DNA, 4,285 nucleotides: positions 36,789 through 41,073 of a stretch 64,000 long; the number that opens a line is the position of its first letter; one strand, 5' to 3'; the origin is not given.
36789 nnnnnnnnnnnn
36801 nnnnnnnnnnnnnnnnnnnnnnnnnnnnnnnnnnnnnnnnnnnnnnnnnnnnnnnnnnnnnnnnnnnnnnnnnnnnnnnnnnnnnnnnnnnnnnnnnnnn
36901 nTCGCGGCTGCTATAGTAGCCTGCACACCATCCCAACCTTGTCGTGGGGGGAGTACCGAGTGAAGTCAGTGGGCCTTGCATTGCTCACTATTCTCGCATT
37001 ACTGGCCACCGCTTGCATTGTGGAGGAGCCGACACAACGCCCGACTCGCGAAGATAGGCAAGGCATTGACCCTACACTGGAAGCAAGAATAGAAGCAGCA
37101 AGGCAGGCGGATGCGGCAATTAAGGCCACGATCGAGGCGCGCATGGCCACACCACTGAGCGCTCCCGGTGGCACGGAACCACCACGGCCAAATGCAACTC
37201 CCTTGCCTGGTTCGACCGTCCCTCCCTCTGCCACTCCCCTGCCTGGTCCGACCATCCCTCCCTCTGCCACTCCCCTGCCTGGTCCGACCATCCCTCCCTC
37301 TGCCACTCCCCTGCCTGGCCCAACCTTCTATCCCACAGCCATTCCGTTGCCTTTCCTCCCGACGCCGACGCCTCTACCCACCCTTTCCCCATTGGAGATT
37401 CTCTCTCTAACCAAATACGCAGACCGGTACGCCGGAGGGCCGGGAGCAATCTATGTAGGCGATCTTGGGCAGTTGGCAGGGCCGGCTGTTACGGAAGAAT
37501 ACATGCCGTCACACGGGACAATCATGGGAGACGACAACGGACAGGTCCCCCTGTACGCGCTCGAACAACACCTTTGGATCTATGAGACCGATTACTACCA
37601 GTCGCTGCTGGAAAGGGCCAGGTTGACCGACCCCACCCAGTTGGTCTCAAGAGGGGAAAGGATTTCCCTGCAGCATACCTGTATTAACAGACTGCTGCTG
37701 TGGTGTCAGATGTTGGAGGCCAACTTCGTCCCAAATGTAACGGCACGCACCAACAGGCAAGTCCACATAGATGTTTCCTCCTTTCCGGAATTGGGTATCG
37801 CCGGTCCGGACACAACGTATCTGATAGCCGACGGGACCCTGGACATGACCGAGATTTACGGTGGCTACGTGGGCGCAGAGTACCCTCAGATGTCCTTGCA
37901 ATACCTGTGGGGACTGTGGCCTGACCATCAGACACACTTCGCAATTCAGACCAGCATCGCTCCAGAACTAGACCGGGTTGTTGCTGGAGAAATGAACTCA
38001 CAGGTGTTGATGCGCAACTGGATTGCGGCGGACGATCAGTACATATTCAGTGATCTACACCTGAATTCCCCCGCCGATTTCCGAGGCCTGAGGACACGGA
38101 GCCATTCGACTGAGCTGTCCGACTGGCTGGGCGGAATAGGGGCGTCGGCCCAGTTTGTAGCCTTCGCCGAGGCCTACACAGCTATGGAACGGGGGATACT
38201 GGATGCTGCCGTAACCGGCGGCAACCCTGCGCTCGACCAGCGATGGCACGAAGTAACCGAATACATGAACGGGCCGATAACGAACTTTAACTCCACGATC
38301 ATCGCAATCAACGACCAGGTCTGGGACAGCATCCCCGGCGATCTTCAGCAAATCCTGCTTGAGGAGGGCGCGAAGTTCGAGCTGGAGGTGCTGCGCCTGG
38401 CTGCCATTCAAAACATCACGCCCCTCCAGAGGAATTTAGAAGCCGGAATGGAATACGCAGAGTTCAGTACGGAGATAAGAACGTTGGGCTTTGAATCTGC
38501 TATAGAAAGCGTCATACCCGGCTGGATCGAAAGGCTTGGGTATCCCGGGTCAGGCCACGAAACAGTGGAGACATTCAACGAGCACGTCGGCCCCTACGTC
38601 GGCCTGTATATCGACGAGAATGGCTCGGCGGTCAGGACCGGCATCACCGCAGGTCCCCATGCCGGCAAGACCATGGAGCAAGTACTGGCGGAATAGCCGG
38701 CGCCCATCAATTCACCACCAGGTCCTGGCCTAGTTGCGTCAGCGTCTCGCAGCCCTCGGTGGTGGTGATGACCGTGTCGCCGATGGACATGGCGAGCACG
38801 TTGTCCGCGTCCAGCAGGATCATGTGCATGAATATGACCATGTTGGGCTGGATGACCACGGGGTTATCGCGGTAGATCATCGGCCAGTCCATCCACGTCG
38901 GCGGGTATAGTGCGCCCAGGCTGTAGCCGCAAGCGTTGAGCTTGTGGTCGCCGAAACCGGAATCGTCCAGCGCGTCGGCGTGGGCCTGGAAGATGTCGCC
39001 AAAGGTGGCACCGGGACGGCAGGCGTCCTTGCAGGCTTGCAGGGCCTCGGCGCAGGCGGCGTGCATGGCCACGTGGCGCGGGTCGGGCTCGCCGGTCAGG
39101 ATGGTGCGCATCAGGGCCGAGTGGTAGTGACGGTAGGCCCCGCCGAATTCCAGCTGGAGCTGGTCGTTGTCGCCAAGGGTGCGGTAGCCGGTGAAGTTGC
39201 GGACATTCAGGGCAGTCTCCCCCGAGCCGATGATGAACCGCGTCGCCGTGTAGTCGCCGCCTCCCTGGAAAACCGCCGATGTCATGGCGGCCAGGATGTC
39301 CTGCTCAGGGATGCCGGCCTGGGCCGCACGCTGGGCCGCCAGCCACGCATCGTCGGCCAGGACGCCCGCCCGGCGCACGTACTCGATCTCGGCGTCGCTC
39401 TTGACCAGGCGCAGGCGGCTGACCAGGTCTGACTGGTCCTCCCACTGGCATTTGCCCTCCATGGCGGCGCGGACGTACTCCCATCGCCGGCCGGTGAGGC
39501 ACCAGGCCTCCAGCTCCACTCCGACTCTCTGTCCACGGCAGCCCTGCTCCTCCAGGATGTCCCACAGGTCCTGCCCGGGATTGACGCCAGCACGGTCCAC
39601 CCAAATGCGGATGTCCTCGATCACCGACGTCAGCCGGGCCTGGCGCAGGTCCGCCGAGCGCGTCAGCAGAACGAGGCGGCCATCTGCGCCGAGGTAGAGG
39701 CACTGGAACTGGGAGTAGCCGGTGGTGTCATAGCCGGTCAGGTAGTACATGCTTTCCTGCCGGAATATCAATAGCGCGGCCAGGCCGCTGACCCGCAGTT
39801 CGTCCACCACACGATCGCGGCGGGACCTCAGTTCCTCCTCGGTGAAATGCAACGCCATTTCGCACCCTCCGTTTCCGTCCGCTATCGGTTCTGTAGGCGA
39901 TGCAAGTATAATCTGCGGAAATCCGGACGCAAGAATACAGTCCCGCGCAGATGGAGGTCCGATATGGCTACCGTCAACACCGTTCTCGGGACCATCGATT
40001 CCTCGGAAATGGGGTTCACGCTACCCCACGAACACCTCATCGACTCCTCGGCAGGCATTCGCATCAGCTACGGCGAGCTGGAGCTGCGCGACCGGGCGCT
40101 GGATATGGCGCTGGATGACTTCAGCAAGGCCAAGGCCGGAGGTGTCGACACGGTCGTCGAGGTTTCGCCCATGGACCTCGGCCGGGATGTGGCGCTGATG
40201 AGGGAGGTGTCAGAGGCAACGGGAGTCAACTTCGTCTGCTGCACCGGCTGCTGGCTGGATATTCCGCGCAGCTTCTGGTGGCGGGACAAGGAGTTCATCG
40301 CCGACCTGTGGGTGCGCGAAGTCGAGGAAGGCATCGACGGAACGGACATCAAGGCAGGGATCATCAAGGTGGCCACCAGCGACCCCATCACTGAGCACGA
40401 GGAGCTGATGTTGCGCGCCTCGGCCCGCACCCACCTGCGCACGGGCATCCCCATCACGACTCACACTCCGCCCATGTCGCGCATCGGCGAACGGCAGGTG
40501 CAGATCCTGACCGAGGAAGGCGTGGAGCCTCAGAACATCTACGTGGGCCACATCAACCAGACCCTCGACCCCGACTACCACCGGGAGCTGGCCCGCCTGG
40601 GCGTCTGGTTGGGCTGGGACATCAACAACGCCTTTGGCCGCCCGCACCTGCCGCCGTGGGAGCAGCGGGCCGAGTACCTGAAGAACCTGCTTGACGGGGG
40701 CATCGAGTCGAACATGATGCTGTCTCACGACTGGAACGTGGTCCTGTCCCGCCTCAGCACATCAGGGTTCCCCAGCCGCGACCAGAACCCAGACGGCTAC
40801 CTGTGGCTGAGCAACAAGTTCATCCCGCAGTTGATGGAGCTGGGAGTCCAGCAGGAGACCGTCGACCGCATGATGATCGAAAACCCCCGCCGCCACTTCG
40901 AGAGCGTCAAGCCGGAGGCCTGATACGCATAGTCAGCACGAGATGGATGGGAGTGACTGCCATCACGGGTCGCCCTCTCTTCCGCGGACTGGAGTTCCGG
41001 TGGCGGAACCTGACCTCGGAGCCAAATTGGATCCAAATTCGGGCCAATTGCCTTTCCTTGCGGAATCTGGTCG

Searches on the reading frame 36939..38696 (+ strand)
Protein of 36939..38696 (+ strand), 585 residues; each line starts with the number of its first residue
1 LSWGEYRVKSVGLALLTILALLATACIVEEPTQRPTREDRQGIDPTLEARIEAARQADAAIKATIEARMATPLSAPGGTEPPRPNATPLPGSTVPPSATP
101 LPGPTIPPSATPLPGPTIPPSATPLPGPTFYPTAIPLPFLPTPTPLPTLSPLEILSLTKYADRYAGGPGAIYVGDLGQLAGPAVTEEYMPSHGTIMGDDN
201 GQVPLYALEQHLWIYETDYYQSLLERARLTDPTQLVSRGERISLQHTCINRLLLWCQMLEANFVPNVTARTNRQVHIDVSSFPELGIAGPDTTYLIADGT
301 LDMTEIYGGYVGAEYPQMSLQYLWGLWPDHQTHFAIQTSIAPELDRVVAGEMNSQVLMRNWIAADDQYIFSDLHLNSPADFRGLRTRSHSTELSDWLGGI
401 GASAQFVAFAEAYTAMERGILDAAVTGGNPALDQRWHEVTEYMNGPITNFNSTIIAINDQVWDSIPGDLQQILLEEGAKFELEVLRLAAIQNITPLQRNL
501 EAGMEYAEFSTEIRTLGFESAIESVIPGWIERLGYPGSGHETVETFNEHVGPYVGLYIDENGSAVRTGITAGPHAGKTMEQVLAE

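Call 11: search_protein_families(library=pfam, proteins=[window:36939-38696:+], max_evalue=0.0001)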
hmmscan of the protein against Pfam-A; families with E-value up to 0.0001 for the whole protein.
window:36939-38696:+ (585 aa): 1 family
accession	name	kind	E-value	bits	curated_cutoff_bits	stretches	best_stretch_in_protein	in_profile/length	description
PF03480.18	DctP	-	1.3e-22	80.9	23.4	1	262-515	17-269/286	Bacterial extracellular solute-binding protein, family 7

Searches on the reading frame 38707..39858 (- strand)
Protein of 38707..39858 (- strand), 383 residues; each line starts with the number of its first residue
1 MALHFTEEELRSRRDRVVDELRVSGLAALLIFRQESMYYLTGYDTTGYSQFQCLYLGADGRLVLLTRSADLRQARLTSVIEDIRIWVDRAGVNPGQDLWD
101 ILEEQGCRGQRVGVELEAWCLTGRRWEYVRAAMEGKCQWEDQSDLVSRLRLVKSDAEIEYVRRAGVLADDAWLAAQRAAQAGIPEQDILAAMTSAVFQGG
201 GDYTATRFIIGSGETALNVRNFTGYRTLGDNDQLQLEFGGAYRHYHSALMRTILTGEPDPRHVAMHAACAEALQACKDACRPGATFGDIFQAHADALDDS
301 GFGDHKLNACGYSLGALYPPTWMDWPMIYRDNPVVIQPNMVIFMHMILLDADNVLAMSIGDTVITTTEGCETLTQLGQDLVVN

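Call 11: search_protein_families(library=pfam, proteins=[window:38707-39858:-], max_evalue=0.0001)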
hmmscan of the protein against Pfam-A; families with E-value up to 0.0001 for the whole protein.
window:38707-39858:- (383 aa): 2 families
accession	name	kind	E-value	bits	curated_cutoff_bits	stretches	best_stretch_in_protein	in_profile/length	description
PF00557.29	Peptidase_M24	-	7.1e-30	104.8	23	1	160-366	2-207/208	Metallopeptidase family M24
PF01321.24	Creatinase_N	-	1.4e-19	71.3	22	1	13-152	1-128/128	Creatinase/Prolidase N-terminal domain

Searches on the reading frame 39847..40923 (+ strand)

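Call 11: search_protein_families(library=pfam, proteins=[window:39847-40923:+], max_evalue=0.0001)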
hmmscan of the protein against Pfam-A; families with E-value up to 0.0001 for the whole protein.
window:39847-40923:+ (358 aa): 1 family
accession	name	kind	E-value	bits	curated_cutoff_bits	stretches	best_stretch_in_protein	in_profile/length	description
PF02126.24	PTE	-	1.3e-62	212.4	22.4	1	50-352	1-298/298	Phosphotriesterase family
